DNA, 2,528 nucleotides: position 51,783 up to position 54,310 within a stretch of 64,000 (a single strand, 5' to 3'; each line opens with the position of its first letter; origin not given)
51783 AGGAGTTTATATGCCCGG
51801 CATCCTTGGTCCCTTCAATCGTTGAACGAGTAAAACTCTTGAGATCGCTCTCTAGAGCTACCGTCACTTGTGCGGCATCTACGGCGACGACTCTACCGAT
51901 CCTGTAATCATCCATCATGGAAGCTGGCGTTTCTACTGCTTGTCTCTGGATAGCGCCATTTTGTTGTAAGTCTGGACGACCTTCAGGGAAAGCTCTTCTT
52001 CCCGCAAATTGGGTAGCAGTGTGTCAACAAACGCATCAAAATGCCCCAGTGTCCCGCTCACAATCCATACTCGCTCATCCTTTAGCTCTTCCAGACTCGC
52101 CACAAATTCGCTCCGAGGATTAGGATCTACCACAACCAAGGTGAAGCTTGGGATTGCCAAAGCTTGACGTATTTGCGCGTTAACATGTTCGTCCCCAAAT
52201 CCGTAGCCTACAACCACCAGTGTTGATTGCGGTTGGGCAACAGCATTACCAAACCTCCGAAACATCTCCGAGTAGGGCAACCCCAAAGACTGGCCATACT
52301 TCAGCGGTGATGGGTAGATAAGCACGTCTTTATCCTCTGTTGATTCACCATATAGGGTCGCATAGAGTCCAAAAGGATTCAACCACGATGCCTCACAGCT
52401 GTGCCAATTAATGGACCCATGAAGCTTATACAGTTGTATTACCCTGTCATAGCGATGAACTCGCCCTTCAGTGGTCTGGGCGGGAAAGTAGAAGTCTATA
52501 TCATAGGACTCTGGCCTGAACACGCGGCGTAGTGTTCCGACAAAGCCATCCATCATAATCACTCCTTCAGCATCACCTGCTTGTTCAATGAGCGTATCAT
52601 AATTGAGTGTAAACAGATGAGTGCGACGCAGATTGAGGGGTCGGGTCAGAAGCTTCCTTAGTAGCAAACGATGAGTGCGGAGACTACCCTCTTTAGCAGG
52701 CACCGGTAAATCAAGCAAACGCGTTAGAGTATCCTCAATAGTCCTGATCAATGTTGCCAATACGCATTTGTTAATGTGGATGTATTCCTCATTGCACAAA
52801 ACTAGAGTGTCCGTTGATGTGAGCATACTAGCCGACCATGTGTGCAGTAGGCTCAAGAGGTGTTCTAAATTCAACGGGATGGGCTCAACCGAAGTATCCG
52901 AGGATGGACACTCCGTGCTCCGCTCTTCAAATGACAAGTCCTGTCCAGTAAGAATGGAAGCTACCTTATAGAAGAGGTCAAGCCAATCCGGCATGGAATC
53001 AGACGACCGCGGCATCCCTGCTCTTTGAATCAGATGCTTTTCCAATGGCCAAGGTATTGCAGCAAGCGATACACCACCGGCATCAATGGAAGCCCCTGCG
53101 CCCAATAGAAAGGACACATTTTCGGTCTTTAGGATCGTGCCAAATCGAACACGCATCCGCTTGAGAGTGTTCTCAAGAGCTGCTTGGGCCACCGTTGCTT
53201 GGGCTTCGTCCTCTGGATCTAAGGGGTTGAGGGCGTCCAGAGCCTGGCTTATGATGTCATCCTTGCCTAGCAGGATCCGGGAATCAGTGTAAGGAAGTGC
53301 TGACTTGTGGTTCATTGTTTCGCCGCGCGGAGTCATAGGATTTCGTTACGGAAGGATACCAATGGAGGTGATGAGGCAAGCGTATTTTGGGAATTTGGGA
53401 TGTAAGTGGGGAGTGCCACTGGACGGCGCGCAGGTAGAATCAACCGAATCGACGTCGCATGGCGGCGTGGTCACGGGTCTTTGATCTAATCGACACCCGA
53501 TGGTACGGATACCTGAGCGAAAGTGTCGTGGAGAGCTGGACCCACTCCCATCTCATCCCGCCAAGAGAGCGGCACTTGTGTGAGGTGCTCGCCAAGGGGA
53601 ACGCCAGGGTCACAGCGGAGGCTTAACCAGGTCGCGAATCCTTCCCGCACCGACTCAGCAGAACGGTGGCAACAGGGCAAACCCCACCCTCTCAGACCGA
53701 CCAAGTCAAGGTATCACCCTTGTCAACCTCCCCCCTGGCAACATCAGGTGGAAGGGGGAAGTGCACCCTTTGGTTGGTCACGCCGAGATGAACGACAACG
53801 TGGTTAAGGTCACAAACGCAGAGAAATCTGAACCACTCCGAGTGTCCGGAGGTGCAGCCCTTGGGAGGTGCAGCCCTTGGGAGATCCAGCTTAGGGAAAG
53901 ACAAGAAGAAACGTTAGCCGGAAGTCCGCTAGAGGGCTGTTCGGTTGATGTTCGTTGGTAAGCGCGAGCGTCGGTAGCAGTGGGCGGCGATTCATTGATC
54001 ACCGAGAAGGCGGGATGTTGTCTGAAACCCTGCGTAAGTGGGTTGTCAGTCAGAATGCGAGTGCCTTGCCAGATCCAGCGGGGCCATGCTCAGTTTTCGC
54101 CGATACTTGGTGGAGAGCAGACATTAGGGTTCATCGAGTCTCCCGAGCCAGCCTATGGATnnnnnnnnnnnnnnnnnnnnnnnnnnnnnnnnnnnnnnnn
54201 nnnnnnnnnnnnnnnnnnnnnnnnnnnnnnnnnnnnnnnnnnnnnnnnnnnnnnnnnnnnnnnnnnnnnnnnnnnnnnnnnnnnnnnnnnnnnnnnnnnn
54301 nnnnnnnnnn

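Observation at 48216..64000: Defense island with sharply lower GC begins right after the nucleoside-phosphorylase gene and runs past the window end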

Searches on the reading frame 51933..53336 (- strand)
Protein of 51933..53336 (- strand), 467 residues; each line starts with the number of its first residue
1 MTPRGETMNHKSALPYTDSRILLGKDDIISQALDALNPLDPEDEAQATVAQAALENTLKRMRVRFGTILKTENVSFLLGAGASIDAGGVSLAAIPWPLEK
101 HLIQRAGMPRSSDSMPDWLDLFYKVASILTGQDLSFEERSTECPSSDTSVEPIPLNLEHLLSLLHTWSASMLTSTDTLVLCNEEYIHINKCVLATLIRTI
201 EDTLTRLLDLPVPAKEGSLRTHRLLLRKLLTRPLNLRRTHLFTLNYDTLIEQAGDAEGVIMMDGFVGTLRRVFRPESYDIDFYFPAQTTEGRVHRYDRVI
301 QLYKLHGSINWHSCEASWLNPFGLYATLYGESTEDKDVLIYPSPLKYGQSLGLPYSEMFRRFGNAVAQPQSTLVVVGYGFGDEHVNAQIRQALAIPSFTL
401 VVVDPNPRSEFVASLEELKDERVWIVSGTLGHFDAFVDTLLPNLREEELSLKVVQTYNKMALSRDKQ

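Call 3: search_protein_families(library=pfam, proteins=[window:51933-53336:-], max_evalue=0.01)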
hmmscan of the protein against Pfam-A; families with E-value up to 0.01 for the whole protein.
window:51933-53336:- (467 aa): 1 family
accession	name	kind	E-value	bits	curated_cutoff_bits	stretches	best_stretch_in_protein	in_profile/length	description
PF13289.12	SIR2_2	-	2.7e-11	44.2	24.5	1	240-408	2-124/141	SIR2-like domain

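Call 7: search_protein_families(library=padloc, proteins=[window:51933-53336:-], max_evalue=0.001)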
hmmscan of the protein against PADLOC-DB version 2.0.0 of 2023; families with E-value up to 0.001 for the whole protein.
window:51933-53336:- (467 aa): 26 families (the best 25 are shown)
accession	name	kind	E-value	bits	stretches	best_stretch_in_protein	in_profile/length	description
PDLC04084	SIR2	-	1.8e-79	266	1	49-462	18-407/414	-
PDLC04090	SIR2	-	3.4e-56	189.2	1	46-465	17-418/426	-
PDLC04085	SIR2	-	4.8e-55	185.2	1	49-420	26-396/463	-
PDLC04079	SIR2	-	8.4e-51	170.8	1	225-461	172-414/430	-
PDLC04076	SIR2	-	1.3e-48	164.2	1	59-444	15-382/406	-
PDLC02186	SIR2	-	4.3e-48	162.4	1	60-444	16-387/412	-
PDLC04075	SIR2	-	2.1e-38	130.2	1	213-414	162-357/414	-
PDLC04093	SIR2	-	4.1e-38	129.4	1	70-394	21-293/395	-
PDLC04094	SIR2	-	4.8e-27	93.2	1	239-395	150-285/399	-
PDLC04088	SIR2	-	5.6e-27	92.9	1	239-416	174-338/390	-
PDLC04081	SIR2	-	7e-27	92.5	1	217-389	115-281/345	-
PDLC04087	SIR2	-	1.5e-24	84.5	1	223-410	115-291/343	-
PDLC04082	SIR2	-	6.8e-21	72.5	1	215-400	109-282/345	-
PDLC04080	SIR2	-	2e-20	71.2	1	234-403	121-300/347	-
PDLC02408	Aga_SIR2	-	2.5e-18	64.3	1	239-406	149-289/343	Class II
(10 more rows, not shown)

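Call 40: search_protein_families(library=ncbifam, proteins=[window:51933-53336:-], max_evalue=0.01)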
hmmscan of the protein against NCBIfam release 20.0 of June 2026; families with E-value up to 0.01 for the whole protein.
window:51933-53336:- (467 aa): 1 family
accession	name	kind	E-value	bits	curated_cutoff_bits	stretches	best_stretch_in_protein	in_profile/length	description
NF042942.1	SIR2_antiphage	equivalog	5.8e-48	163.9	500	1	60-440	10-375/392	SIR2 family anti-phage-associated protein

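Call 56: search_solved_structures(query=window:51933-53336:-, max_evalue=0.001, show_alignments=1)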
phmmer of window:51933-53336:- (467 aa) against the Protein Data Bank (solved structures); distinct sequences matched with E-value up to 0.001: 3.
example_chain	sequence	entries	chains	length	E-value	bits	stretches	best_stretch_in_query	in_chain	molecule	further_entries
8j4u_A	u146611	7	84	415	3.7e-32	114.9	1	214-408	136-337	SIR2-like domain-containing protein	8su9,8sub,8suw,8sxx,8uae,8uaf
8yhx_G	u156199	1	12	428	7.3e-23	84.2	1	237-410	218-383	SIR2 family protein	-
8w9l_A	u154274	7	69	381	5.7e-15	58.2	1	236-395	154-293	SIR2-like domain-containing protein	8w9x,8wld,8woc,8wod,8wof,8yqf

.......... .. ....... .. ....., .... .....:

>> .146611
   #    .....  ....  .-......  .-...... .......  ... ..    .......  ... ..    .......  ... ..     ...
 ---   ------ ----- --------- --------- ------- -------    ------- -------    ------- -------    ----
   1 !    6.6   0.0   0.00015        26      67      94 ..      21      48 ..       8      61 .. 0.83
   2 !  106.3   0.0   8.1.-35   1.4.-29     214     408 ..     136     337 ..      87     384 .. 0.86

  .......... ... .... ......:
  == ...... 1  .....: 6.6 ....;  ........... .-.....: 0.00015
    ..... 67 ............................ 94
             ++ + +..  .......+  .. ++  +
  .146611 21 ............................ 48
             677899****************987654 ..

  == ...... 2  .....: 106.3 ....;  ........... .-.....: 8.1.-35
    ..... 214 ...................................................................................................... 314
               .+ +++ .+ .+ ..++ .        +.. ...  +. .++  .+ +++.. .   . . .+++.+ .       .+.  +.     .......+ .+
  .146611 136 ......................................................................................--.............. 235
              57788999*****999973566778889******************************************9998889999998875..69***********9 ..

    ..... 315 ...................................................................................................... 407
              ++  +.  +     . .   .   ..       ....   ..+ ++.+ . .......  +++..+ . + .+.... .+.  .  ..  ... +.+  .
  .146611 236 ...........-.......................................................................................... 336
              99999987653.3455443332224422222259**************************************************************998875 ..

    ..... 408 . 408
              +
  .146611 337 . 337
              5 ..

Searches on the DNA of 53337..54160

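Call 64: search_rna_families(source=window, start=53337, end=54160, threshold=evalue, max_evalue=1)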
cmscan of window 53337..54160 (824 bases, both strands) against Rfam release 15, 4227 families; matches with E-value up to 1: 0.
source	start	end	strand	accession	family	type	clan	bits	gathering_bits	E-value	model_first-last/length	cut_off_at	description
